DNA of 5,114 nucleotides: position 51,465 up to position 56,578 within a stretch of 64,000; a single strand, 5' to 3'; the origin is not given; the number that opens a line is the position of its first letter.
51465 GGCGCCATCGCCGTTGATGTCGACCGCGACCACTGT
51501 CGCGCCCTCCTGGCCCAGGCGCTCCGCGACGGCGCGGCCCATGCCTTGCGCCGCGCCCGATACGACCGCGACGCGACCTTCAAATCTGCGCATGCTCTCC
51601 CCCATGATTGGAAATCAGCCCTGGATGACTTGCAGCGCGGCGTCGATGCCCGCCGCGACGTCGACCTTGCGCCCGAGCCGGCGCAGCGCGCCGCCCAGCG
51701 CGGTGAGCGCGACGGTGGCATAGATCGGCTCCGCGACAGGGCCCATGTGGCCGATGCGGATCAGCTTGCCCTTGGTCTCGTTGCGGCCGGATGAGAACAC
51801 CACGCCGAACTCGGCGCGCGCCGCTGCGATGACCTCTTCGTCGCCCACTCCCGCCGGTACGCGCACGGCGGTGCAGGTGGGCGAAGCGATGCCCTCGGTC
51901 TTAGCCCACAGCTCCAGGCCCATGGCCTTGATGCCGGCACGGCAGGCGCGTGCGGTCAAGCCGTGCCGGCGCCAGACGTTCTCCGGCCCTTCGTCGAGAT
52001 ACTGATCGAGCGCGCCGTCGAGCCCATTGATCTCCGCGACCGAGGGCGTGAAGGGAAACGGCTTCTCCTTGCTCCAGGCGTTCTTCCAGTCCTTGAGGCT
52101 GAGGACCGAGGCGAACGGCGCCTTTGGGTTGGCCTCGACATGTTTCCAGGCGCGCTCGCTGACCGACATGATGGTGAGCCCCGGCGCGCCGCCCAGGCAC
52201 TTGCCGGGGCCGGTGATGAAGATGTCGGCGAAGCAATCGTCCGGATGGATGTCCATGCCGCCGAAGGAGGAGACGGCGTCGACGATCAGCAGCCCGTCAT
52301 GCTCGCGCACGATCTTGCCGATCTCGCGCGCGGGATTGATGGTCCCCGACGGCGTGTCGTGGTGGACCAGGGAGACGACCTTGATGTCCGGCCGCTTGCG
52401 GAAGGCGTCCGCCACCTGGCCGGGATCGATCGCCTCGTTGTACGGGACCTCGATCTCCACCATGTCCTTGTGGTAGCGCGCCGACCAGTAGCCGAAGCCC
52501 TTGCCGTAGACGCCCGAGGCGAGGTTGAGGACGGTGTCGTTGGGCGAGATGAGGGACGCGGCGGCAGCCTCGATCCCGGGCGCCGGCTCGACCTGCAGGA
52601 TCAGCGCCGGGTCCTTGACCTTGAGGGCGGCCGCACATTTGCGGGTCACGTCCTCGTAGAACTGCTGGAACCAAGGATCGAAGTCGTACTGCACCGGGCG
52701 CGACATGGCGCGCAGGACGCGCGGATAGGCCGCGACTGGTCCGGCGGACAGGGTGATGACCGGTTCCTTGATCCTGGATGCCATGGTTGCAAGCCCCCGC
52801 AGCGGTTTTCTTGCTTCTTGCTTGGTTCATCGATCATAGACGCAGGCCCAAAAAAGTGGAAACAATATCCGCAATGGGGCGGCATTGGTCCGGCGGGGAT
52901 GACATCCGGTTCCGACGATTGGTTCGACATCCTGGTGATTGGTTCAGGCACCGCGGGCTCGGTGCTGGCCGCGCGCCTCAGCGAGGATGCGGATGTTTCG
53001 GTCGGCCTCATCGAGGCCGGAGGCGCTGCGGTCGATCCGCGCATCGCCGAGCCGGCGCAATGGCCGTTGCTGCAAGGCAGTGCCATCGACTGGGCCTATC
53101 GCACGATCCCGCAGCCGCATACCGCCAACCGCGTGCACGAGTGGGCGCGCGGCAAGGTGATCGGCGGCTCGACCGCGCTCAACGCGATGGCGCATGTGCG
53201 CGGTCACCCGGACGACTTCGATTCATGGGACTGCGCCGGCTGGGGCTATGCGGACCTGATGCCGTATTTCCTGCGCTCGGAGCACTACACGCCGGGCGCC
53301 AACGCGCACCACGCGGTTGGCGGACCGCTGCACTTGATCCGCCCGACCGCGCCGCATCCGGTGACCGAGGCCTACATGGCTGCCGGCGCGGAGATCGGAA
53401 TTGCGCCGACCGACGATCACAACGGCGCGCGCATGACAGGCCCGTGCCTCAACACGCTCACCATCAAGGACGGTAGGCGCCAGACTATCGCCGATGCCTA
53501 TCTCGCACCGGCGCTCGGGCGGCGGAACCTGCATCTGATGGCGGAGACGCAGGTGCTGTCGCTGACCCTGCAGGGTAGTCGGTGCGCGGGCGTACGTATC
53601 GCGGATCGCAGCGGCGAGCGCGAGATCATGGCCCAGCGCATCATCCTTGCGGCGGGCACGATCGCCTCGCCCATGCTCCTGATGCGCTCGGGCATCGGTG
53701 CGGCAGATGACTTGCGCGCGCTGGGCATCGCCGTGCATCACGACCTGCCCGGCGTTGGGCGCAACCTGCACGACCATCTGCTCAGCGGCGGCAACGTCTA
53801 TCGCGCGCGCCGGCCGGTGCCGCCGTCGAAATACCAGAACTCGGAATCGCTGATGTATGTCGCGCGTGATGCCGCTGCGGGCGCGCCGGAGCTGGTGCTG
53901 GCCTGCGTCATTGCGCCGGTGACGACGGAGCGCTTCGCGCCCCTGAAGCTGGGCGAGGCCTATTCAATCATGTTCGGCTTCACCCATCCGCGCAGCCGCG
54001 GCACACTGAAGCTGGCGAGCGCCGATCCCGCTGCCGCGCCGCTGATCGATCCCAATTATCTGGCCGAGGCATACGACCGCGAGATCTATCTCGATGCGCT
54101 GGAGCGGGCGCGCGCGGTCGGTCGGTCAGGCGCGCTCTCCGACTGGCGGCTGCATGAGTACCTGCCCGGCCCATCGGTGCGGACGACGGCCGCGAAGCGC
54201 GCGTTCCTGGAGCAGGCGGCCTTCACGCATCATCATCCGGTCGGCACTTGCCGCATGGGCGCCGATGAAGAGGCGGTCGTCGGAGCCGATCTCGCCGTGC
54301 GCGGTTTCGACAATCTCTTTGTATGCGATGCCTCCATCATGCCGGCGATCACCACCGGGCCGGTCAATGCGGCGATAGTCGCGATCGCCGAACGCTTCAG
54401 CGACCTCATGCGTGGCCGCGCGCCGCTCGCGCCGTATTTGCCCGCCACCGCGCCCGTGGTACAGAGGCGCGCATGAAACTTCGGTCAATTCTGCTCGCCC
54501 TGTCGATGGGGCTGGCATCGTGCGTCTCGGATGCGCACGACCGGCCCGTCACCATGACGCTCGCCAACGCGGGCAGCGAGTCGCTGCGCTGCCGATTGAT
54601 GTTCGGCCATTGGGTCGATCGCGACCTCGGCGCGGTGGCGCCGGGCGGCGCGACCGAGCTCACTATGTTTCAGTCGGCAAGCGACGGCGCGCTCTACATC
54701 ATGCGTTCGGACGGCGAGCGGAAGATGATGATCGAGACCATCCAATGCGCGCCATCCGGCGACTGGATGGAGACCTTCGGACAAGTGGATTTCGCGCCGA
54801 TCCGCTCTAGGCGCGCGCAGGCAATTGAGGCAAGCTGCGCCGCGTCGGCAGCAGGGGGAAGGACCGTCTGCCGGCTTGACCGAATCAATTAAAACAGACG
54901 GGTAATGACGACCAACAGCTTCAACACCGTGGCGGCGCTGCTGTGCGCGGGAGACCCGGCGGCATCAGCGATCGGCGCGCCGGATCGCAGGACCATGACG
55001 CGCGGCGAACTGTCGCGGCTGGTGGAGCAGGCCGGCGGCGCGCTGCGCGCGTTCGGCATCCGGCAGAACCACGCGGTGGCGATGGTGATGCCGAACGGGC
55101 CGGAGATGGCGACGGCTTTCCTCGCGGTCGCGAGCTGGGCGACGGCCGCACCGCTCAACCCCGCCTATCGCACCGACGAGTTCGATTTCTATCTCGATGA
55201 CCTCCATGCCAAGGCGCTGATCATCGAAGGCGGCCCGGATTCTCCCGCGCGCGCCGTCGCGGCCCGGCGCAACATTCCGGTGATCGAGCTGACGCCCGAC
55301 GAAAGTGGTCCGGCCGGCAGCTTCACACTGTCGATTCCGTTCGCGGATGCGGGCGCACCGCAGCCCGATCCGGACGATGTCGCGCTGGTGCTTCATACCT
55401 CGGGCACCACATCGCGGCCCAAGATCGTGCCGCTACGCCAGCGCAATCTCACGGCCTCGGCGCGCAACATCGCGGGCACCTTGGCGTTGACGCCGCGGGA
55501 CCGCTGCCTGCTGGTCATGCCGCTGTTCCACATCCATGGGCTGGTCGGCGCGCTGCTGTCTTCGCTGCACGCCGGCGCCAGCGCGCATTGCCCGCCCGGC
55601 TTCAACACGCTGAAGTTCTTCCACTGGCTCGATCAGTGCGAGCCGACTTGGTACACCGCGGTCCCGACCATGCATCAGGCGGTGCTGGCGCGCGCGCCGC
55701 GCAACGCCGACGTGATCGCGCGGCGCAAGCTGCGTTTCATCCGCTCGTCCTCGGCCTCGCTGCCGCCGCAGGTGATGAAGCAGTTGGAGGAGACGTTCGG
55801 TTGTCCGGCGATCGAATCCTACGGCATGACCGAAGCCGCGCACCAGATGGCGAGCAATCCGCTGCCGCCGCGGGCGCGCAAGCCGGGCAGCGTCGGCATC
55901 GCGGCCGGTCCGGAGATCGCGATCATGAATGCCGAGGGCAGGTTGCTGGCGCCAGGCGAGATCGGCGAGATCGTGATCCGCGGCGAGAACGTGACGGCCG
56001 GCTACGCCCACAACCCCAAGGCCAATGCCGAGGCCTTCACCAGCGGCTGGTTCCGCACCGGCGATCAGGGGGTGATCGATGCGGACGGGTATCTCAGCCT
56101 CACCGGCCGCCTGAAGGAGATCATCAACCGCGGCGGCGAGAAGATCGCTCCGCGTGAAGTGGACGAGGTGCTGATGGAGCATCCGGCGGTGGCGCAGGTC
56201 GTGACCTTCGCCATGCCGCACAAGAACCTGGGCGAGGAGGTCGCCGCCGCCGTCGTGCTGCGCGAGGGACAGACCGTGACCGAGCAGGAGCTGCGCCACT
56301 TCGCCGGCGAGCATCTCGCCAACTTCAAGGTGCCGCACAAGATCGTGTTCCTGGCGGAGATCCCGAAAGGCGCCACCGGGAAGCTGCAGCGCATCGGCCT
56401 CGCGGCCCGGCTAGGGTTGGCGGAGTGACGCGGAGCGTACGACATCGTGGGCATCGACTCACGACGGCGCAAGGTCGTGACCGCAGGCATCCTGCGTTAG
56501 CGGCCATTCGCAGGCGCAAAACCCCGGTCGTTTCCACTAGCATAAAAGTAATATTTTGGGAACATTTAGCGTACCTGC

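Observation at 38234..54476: Enzyme set mirrors the Mesorhizobium loti vitamin B6 (pyridoxine) degradation pathway but with a different lower pathway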

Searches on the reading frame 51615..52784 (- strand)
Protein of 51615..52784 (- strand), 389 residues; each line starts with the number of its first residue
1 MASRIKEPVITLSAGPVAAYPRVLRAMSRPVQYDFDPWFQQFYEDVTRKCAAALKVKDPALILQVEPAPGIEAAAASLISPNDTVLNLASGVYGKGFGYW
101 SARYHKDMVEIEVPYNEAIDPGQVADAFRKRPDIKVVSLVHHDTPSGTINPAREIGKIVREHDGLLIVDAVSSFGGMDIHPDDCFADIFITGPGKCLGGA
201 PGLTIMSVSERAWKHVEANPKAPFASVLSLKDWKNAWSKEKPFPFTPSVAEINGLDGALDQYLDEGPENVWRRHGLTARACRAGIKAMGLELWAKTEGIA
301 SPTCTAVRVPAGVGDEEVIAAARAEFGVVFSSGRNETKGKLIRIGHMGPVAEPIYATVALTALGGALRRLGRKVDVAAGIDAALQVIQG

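Call 5: search_protein_families(library=pfam, proteins=[window:51615-52784:-])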
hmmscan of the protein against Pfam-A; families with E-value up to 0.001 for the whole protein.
window:51615-52784:- (389 aa): 1 family
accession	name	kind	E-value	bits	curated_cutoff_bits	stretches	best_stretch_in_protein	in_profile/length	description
PF00266.25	Aminotran_5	-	3.5e-16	59.6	21.5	1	108-334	116-339/371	Aminotransferase class-V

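Call 7: search_protein_families(library=ncbifam, proteins=[window:51615-52784:-])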
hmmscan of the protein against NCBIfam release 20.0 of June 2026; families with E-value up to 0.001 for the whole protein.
window:51615-52784:- (389 aa): 16 families
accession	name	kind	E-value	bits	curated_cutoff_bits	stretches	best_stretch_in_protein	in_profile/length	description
NF046070.1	PyrdoxPyrvTramin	equivalog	4.5e-196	650.9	600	1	5-371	2-368/369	pyridoxamine--pyruvate transaminase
NF045640.1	AspGlyoxATaseBhcA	equivalog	7.5e-53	179.8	650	1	15-385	11-382/395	L-aspartate--glyoxylate aminotransferase BhcA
TIGR03301.1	PhnW-AepZ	equivalog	1.1e-40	140.1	360.8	1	12-352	3-341/355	2-aminoethylphosphonate aminotransferase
NF010006.0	PRK13479.1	equivalog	9.9e-35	120.3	296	1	8-354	5-349/369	2-aminoethylphosphonate--pyruvate transaminase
TIGR02326.1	transamin_PhnW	equivalog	4.6e-33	114.8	400.8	1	8-352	3-346/363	2-aminoethylphosphonate--pyruvate transaminase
TIGR04343.1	egtE_PLP_lyase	equivalog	2.5e-10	39.7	400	1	107-328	118-329/370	ergothioneine biosynthesis PLP-dependent enzyme EgtE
TIGR02006.1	IscS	equivalog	7.7e-06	25.2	643.2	1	113-211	124-219/402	IscS subfamily cysteine desulfurase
TIGR03235.1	DNA_S_dndA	equivalog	1.1e-05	24.9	480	1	111-180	118-185/353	cysteine desulfurase DndA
TIGR03402.1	FeS_nifS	equivalog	2.3e-05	23.4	530.75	1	110-187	115-190/379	cysteine desulfurase NifS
NF002806.0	PRK02948.1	subfamily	2.4e-05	23.5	304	1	131-190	136-195/381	IscS subfamily cysteine desulfurase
TIGR01977.1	am_tr_V_EF2568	hypoth_equivalog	3.5e-05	23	377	1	116-211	122-215/376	cysteine desulfurase family protein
TIGR01979.1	sufS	subfamily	8e-05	21.7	475.1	1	111-260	139-286/403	SufS family cysteine desulfurase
NF010611.0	PRK14012.1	equivalog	8.2e-05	21.7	548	1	111-195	126-208/406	IscS subfamily cysteine desulfurase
NF051467.1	peri_mod_PvdN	equivalog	0.00014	20.7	650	1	131-217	192-286/425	pyoverdine-tailoring periplasmic protein PvdN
NF006810.0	PRK09331.1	subfamily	0.00044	19.1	301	1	73-210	95-237/397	Sep-tRNA:Cys-tRNA synthetase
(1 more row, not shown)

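Call 25: search_solved_structures(query=window:51615-52784:-, max_evalue=1e-30, show_alignments=1)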
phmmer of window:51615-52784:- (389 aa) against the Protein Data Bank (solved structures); distinct sequences matched with E-value up to 1e-30: 18.
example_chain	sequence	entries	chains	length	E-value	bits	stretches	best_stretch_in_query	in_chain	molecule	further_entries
2z9u_A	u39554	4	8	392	8.4e-166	554.9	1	7-388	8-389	Aspartate aminotransferase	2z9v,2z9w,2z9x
2dr1_A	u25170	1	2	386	9.7e-43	149.7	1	10-349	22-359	386aa long hypothetical serine aminotransferase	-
3isl_A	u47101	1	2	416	9.5e-42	146.5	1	12-387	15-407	Purine catabolism protein pucG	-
3zrp_A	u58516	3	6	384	7.3e-37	130.4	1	72-386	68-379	SERINE-PYRUVATE AMINOTRANSFERASE (AGXT)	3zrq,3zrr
2ch1_A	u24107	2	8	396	2.8e-32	115.3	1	10-350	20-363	3-HYDROXYKYNURENINE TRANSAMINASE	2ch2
6pk1_A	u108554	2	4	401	6.9e-32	114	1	15-387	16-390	Serine--glyoxylate aminotransferase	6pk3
4cbs_A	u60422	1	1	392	1.3e-31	113.1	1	11-367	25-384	SERINE--PYRUVATE AMINOTRANSFERASE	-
3nnk_A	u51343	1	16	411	1.4e-31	113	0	10-378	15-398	Ureidoglycine-glyoxylate aminotransferase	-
4cbr_A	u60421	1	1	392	2e-31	112.5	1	11-367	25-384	SERINE--PYRUVATE AMINOTRANSFERASE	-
7ns7_A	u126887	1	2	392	2.1e-31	112.4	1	11-367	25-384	L-alanine:glyoxylate aminotransferase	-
2yob_A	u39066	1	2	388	3.7e-31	111.6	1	11-351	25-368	SERINE--PYRUVATE AMINOTRANSFERASE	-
1vjo_A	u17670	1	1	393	3.9e-31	111.5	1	10-349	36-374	alanine--glyoxylate aminotransferase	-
5f9s_A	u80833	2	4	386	3.9e-31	111.5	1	11-356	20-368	Serine--pyruvate aminotransferase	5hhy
1h0c_A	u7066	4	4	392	4e-31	111.5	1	11-367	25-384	SERINE--GLYOXYLATE AMINOTRANSFERASE | Serine--pyruvate aminotransferase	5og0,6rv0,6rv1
3r9a_A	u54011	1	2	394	4.1e-31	111.5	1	11-367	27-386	Serine--pyruvate aminotransferase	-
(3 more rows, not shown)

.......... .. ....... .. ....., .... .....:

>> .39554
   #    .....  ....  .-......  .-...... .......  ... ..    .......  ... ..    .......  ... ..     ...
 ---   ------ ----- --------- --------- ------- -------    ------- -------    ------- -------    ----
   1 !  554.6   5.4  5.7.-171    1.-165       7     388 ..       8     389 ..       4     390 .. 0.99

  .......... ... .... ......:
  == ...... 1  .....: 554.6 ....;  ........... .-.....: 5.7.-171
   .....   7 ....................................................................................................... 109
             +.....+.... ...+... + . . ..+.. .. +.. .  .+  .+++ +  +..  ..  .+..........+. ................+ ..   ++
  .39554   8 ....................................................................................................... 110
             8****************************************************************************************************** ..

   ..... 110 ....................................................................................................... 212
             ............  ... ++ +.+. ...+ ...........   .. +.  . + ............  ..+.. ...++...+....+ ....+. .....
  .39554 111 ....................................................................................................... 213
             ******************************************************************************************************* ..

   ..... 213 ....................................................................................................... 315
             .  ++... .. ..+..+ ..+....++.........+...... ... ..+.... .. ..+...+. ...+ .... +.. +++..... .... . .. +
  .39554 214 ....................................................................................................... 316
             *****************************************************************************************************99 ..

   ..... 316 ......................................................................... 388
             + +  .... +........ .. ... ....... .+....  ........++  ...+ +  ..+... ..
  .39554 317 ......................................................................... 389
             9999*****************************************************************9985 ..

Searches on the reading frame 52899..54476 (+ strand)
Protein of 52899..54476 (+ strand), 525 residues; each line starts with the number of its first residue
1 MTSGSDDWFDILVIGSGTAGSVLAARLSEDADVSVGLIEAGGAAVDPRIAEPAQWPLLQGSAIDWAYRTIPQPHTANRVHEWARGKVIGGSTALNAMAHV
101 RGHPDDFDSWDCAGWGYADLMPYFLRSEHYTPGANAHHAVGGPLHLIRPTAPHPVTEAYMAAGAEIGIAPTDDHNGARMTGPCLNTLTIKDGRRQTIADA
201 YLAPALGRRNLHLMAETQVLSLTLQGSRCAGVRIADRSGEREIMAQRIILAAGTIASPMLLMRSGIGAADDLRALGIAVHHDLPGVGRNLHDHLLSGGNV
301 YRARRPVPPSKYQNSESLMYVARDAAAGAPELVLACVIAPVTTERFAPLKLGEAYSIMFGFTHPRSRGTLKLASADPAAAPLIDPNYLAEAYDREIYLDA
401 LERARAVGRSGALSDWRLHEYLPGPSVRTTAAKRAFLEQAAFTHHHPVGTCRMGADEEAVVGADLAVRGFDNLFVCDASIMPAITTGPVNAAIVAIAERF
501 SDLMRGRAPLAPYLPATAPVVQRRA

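Call 5: search_protein_families(library=pfam, proteins=[window:52899-54476:+])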
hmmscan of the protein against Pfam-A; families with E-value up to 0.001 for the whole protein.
window:52899-54476:+ (525 aa): 5 families
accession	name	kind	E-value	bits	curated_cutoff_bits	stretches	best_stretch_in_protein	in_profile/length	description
PF00732.25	GMC_oxred_N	-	8.8e-41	140.5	23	1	9-294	1-217/218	GMC oxidoreductase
PF05199.19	GMC_oxred_C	-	6.1e-34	118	24.6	1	364-497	1-139/139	GMC oxidoreductase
PF00890.30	FAD_binding_2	-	1.6e-06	28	20.4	0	206-257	152-206/414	FAD binding domain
PF07992.20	Pyr_redox_2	-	0.0002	21.3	26.1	0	9-45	1-36/291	Pyridine nucleotide-disulphide oxidoreductase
PF05834.18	Lycopene_cycl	-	0.00082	19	23.4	0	10-43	1-35/380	Lycopene cyclase protein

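Call 7: search_protein_families(library=ncbifam, proteins=[window:52899-54476:+])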
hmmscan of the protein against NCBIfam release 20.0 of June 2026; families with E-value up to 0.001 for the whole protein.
window:52899-54476:+ (525 aa): 11 families
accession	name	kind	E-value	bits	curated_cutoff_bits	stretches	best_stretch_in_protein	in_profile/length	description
NF002550.0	PRK02106.1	subfamily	2.3e-125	419.3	605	2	9-295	6-301/563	choline dehydrogenase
TIGR01810.1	betA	equivalog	2.6e-111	372.9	732.1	2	10-294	1-293/532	choline dehydrogenase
TIGR03970.1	mycofact_MftG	equivalog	1.5e-91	307.8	387.45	1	10-504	2-486/487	mycofactocin dehydrogenase MftG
TIGR04542.1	GMC_mycofac_2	equivalog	2.2e-36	125.8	400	1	10-274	1-245/425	mycofactocin system GMC family oxidoreductase MftG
NF038210.1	GMC_mycofac_3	equivalog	7.1e-16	58.1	300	2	190-501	141-409/418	mycofactocin system GMC family oxidoreductase MftG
NF058674.1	CholsOxChoxAB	equivalog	1.1e-06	27.4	850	0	9-41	6-37/535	cholesterol oxidase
TIGR02462.1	pyranose_ox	equivalog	7.2e-06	25.2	544.9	0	445-493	483-533/548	pyranose oxidase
TIGR00551.1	nadB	equivalog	3.6e-05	22.7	452.75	0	187-256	120-189/489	L-aspartate oxidase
NF004820.0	PRK06175.1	equivalog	8.6e-05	21.6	472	0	189-256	122-189/433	L-aspartate oxidase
NF006130.0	PRK08274.1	equivalog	0.00015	20.7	369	0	211-270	147-207/467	FAD-dependent tricarballylate dehydrogenase TcuA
NF005636.0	PRK07395.1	subfamily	0.00074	17.9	723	0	195-253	137-197/560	L-aspartate oxidase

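Call 8: search_solved_structures(query=window:52899-54476:+, max_evalue=1e-20, show_alignments=1)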
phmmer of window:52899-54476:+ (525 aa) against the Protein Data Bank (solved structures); distinct sequences matched with E-value up to 1e-20: 45.
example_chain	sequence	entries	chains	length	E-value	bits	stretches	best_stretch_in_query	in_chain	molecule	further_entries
4ha6_A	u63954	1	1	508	9.4e-145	486.7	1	10-501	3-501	Pyridoxine 4-oxidase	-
3t37_A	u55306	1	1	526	1.3e-144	486.2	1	10-501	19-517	Probable dehydrogenase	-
9lq0_A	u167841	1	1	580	6.1e-86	292.7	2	8-307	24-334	Oxygen-dependent choline dehydrogenase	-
8b7s_A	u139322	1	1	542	4.7e-82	279.8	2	8-293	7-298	Chloramphenicol-inactivating oxidoreductase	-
8rpg_A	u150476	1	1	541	5.4e-81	276.4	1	7-505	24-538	Alcohol oxidase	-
9ugm_A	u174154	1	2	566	1.2e-70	242.3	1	5-506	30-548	FAD containing choline oxidase mutant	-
8rpf_A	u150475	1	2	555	1.9e-67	231.7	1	8-295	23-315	alcohol oxidase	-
3nne_A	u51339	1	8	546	6.3e-67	229.9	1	5-506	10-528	Choline oxidase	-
3ljp_A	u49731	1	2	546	1.2e-66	229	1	5-506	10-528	Choline oxidase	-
2jbv_A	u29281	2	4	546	1.4e-66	228.9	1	5-506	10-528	CHOLINE OXIDASE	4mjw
6ys2_AAA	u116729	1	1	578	4.1e-60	207.5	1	8-293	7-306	Fatty acid Photodecarboxylase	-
6zh7_A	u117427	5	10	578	4.3e-60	207.4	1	9-293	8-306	Fatty acid photodecarboxylase, chloroplastic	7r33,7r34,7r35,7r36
6ys1_AAA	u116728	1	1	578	4.4e-60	207.4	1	8-293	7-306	Fatty acid Photodecarboxylase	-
6yru_AAA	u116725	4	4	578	4.4e-60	207.4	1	8-293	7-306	Fatty acid Photodecarboxylase | Fatty acid photodecarboxylase, chloroplastic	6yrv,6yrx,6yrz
5ncc_A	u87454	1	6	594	5e-60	207.2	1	8-293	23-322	Fatty acid Photodecarboxylase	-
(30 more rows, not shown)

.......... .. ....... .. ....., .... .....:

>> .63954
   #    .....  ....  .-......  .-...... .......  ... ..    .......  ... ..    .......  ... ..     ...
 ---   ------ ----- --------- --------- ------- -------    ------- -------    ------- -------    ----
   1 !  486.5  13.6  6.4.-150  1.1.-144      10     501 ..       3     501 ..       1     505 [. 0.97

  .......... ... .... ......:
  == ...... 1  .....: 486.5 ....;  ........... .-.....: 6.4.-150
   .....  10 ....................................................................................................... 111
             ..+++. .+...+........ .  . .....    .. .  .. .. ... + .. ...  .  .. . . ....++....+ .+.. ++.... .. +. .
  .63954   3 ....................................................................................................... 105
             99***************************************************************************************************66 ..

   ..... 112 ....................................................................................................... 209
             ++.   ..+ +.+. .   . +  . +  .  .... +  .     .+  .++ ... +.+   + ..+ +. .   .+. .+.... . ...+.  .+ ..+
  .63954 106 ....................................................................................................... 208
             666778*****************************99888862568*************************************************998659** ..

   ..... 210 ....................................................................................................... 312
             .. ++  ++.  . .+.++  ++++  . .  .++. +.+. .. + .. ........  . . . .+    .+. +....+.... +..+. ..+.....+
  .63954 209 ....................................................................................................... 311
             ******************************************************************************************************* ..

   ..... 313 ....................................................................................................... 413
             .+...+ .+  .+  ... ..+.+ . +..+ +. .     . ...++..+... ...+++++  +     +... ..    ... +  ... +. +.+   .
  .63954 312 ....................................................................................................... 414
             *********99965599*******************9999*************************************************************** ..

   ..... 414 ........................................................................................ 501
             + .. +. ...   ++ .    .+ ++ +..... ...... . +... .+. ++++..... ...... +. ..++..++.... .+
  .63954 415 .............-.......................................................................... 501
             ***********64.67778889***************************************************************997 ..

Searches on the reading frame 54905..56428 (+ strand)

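Call 5: search_protein_families(library=pfam, proteins=[window:54905-56428:+])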
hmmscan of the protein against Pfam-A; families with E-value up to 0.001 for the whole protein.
window:54905-56428:+ (507 aa): 2 families
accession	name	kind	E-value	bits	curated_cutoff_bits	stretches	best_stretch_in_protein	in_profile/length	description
PF00501.34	AMP-binding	-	3.2e-72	243.9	29.9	1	18-367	9-383/384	AMP-binding enzyme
PF13193.12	AMP-binding_C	-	3.5e-17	63.5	24.5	1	418-493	1-76/76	AMP-binding enzyme C-terminal domain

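Call 7: search_protein_families(library=ncbifam, proteins=[window:54905-56428:+])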
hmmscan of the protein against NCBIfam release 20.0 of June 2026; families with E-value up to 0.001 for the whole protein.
window:54905-56428:+ (507 aa): 107 families (the best 25 are shown)
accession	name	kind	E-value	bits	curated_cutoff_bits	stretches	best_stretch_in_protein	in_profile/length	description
NF004511.1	PRK05852.1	equivalog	2.6e-126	422.2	650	1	17-502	12-503/505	FadD7 family fatty acid--CoA ligase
NF004837.0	PRK06187.1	subfamily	2.3e-101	339.7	476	1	14-499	18-518/531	long-chain-fatty-acid--CoA ligase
NF004114.0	PRK05605.1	equivalog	3.5e-85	286.4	766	2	149-499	213-565/575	long-chain-fatty-acid--CoA ligase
NF005702.0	PRK07514.1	subfamily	3.5e-83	279.7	558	1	4-497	4-494/506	malonyl-CoA synthase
NF005714.0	PRK07529.1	subfamily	1.5e-78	264.7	632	2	153-499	214-572/640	acyl-CoA synthetase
NF009233.0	PRK12583.1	subfamily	1.1e-75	255.2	832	1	155-498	199-545/558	fatty acid CoA ligase family protein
NF006182.0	PRK08316.1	subfamily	6.9e-74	249.2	663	1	19-496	26-510/523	fatty acyl-CoA synthetase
NF002966.0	PRK03640.1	equivalog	9.5e-74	248.7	556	1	27-500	24-477/483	o-succinylbenzoate--CoA ligase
NF006181.0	PRK08314.1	subfamily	1.7e-71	241.2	705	2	151-495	198-546/563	long-chain-fatty-acid--CoA ligase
NF005801.1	PRK07656.1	equivalog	2.7e-71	240.7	657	1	26-494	22-494/500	FadD3 family acyl-CoA ligase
NF004808.0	PRK06155.1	equivalog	5.2e-70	236.2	722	1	28-501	44-520/542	ATP-dependent acyl-CoA ligase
NF005858.0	PRK07787.1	subfamily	6.5e-69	232.6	575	1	49-499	40-468/471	acyl-CoA synthetase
NF052580.1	Str24CoAsynCasG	equivalog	3.2e-68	230.4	750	1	37-498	72-545/548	steroid-24-oyl-CoA synthetase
NF005307.0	PRK06839.1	equivalog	1.2e-67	228.6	748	1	27-500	24-490/496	o-succinylbenzoate--CoA ligase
TIGR01923.1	menE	equivalog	8.4e-66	222.6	330.15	1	36-496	5-439/442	o-succinylbenzoate--CoA ligase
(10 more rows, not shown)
